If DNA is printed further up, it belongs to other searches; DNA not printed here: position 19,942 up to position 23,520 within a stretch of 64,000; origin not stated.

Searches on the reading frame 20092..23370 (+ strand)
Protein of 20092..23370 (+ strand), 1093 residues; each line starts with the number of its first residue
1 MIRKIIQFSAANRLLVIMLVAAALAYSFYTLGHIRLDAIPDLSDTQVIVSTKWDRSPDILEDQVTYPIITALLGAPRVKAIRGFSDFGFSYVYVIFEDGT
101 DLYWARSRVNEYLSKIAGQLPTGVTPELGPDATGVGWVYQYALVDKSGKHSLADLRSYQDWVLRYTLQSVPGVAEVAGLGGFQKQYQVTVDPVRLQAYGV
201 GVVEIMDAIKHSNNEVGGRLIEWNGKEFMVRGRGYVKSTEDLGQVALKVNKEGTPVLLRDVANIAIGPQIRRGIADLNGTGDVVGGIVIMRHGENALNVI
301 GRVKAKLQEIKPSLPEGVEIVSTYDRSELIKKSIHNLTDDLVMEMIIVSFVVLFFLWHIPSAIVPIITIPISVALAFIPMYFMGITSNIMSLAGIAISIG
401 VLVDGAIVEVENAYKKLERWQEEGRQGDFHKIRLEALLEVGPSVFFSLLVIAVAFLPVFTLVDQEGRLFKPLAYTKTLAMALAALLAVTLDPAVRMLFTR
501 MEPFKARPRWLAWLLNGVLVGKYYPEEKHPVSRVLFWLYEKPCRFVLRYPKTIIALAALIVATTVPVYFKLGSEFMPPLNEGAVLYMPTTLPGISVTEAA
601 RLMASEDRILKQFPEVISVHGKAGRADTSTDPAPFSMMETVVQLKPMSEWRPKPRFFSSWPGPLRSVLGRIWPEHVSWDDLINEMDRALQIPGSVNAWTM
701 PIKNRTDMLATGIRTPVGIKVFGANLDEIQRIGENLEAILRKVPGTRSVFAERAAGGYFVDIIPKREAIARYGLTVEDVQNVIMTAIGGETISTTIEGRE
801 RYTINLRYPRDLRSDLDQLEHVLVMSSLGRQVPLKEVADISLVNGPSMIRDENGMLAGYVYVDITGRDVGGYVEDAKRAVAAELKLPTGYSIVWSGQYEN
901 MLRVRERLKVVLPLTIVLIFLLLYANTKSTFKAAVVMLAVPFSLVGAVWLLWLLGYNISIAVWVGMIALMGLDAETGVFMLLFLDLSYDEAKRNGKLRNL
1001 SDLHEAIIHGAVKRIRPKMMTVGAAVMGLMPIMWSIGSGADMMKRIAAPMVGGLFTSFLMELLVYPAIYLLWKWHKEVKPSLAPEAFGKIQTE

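Call 51: search_protein_families(library=ncbifam, proteins=[window:20092-23370:+], max_evalue=0.001)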
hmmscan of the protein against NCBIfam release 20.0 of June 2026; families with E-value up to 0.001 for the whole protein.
window:20092-23370:+ (1093 aa): 13 families
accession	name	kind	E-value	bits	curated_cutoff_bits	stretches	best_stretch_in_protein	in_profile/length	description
TIGR00914.1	2A0601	subfamily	0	1083.9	701.45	1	1-1077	1-1041/1051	CusA/CzcA family heavy metal efflux RND transporter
NF033617.1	RND_permease_2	subfamily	3.1e-127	426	1250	2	17-648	12-617/1009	multidrug efflux RND transporter permease subunit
NF000282.2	RND_permease_1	subfamily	6.2e-107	358.8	1250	2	30-649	25-633/1029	multidrug efflux RND transporter permease subunit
TIGR00915.1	2A0602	subfamily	3.1e-92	310.1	940.35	2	32-619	28-609/1050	efflux RND transporter permease subunit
NF007133.0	PRK09579.1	equivalog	1.3e-71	241.5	1763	2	27-619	25-593/1017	multidrug efflux RND transporter permease subunit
NF007905.0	PRK10614.1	equivalog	6.2e-71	239.3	1774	2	36-629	34-605/1025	multidrug efflux RND transporter permease subunit MdtC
NF007798.0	PRK10503.1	equivalog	2.6e-64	217.4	1584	2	8-497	20-499/1040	MdtB/MuxB family multidrug efflux RND transporter permease subunit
NF007131.0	PRK09577.1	equivalog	1.8e-61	208.1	1768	2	34-610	30-595/1045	multidrug efflux RND transporter permease subunit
NF007842.1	PRK10555.1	equivalog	4.7e-60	203.5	1854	2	31-582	27-569/1036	multidrug efflux RND transporter permease AcrD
NF000037.1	RND_perm_OqxB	exception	1.7e-58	198.3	2200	2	37-500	35-500/1050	multidrug efflux RND transporter permease subunit OqxB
NF011706.2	PRK15127.1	equivalog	2.6e-58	197.8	2150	2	58-496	55-494/1049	multidrug efflux RND transporter permease subunit AcrB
TIGR00833.1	actII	subfamily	2.7e-13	49.1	874.7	1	294-561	131-371/910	MMPL family RND transporter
TIGR00921.1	2A067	subfamily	7.9e-12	44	351.9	2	322-502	176-350/733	hydrophobe/amphiphile efflux-3 (HAE3) family transporter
